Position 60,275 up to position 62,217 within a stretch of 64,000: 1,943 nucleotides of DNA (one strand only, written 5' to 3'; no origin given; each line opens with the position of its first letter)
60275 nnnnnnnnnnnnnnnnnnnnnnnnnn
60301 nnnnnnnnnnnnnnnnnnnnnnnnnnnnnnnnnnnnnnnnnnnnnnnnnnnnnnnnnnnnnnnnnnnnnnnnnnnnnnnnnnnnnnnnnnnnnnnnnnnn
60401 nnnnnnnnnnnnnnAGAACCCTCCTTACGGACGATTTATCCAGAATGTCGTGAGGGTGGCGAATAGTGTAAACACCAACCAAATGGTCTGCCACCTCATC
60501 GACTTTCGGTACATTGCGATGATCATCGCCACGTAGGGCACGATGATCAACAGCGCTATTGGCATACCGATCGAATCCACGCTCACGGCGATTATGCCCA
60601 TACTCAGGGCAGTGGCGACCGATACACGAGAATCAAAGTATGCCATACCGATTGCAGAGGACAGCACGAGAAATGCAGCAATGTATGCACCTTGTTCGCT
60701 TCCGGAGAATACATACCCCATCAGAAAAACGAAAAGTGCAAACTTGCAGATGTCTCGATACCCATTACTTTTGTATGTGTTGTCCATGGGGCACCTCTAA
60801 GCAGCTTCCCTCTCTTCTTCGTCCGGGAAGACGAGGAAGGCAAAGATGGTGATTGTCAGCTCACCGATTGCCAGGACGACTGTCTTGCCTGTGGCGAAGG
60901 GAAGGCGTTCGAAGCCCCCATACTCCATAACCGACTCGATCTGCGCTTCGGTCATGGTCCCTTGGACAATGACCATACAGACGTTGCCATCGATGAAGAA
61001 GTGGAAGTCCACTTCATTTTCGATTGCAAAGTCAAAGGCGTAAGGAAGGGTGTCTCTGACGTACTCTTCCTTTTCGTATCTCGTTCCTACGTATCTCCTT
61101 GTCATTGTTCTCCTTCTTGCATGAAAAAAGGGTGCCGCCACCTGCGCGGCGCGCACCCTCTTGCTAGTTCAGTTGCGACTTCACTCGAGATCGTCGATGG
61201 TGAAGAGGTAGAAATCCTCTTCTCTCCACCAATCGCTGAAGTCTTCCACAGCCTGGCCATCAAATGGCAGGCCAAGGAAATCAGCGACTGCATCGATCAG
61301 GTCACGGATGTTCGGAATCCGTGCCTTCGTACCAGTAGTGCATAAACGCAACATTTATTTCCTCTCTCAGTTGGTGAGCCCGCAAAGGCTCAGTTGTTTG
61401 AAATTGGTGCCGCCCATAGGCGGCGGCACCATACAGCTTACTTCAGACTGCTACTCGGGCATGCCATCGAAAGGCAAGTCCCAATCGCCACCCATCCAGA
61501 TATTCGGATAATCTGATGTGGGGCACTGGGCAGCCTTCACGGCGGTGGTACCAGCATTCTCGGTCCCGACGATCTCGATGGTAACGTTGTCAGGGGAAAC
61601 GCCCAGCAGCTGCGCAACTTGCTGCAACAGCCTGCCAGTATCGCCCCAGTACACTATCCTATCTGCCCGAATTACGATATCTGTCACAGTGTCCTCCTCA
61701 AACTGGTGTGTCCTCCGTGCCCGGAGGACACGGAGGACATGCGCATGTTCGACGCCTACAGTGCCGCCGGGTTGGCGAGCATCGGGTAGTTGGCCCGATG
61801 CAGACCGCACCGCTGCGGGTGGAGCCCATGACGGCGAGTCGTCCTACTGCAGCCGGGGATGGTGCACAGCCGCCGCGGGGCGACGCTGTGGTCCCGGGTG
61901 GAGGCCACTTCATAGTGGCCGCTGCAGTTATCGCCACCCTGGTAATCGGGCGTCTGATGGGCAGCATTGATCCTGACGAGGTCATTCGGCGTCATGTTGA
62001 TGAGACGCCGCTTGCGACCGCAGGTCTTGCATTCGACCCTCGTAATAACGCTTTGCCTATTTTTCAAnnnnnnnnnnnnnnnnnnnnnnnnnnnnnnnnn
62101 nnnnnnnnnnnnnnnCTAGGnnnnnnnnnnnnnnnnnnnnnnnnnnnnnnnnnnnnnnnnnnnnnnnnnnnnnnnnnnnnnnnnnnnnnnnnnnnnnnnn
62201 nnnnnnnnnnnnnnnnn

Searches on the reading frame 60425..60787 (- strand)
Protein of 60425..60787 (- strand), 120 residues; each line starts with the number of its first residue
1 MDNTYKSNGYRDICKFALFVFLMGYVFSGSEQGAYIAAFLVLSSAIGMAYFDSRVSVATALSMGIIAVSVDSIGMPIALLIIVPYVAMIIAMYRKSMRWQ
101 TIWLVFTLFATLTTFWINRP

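Call 6: search_protein_families(library=pfam, max_evalue=1, proteins=[window:60425-60787:-])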
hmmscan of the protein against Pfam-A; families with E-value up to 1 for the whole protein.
window:60425-60787:- (120 aa): 1 family
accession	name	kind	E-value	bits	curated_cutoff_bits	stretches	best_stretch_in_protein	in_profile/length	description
PF24226.1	DUF7442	-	0.15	12.4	23.8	0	3-25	16-38/79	Phage membrane protein Family of unknown function (DUF7442)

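Call 7: search_protein_families(library=phrogs, max_evalue=1, proteins=[window:60425-60787:-])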
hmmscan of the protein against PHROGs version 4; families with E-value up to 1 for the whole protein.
window:60425-60787:- (120 aa): 0 families

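Call 12: search_protein_families(library=padloc, max_evalue=1, proteins=[window:60425-60787:-])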
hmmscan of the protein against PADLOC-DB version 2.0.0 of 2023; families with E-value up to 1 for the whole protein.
window:60425-60787:- (120 aa): 0 families

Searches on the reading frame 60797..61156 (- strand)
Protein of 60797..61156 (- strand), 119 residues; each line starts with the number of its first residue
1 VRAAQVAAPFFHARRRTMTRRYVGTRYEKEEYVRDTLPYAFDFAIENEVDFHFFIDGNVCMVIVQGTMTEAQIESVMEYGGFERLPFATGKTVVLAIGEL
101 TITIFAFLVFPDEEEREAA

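Call 6: search_protein_families(library=pfam, max_evalue=1, proteins=[window:60797-61156:-])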
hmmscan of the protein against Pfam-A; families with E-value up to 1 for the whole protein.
window:60797-61156:- (119 aa): 0 families

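Call 7: search_protein_families(library=phrogs, max_evalue=1, proteins=[window:60797-61156:-])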
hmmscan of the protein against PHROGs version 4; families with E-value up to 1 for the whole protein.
window:60797-61156:- (119 aa): 0 families

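Call 12: search_protein_families(library=padloc, max_evalue=1, proteins=[window:60797-61156:-])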
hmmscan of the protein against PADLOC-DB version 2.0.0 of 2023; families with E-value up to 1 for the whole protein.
window:60797-61156:- (119 aa): 1 family
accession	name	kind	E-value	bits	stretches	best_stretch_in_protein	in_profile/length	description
PDLC00865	E2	-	0.0013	16.2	1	38-71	65-100/219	E2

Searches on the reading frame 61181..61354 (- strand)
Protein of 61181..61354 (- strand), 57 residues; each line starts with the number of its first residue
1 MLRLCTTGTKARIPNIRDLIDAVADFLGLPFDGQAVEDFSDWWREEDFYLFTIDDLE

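Call 85: search_protein_families(library=pfam, max_evalue=1, proteins=[window:61181-61354:-])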
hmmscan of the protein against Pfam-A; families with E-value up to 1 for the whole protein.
window:61181-61354:- (57 aa): 1 family
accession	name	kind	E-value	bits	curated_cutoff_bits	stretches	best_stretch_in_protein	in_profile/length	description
PF16832.10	EKLF_TAD1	-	0.72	10.2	25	1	35-47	2-14/27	Erythroid krueppel-like transcription factor, transactivation 1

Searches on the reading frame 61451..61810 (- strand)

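Call 6: search_protein_families(library=pfam, max_evalue=1, proteins=[window:61451-61810:-])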
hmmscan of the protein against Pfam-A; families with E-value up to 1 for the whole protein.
window:61451-61810:- (119 aa): 0 families

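Call 7: search_protein_families(library=phrogs, max_evalue=1, proteins=[window:61451-61810:-])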
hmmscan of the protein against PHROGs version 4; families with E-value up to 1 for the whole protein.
window:61451-61810:- (119 aa): 1 family
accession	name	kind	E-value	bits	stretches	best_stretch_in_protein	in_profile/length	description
phrog_24873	-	unknown function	0.17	13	0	26-75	40-82/122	-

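Call 12: search_protein_families(library=padloc, max_evalue=1, proteins=[window:61451-61810:-])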
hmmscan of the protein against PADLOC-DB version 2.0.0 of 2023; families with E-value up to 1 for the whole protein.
window:61451-61810:- (119 aa): 0 families

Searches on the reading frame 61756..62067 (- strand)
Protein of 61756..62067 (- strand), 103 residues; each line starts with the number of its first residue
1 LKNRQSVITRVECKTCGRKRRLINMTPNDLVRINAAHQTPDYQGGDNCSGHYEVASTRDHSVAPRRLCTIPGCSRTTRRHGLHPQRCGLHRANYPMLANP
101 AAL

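Call 83: search_protein_families(library=ncbifam, max_evalue=1, proteins=[window:61756-62067:-])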
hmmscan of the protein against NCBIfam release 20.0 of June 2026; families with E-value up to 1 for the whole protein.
window:61756-62067:- (103 aa): 0 families

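Call 85: search_protein_families(library=pfam, max_evalue=1, proteins=[window:61756-62067:-])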
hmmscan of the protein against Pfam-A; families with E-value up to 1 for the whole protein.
window:61756-62067:- (103 aa): 1 family
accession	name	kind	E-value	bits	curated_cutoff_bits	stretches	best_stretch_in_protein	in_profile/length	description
PF24906.1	Zf_WRKY19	-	0.0088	16.3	27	1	65-82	2-18/24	WRKY19 zinc finger domain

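Call 95: search_solved_structures(query=window:61756-62067:-, max_evalue=10)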
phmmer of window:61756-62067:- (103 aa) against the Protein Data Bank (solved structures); distinct sequences matched with E-value up to 10: 0.
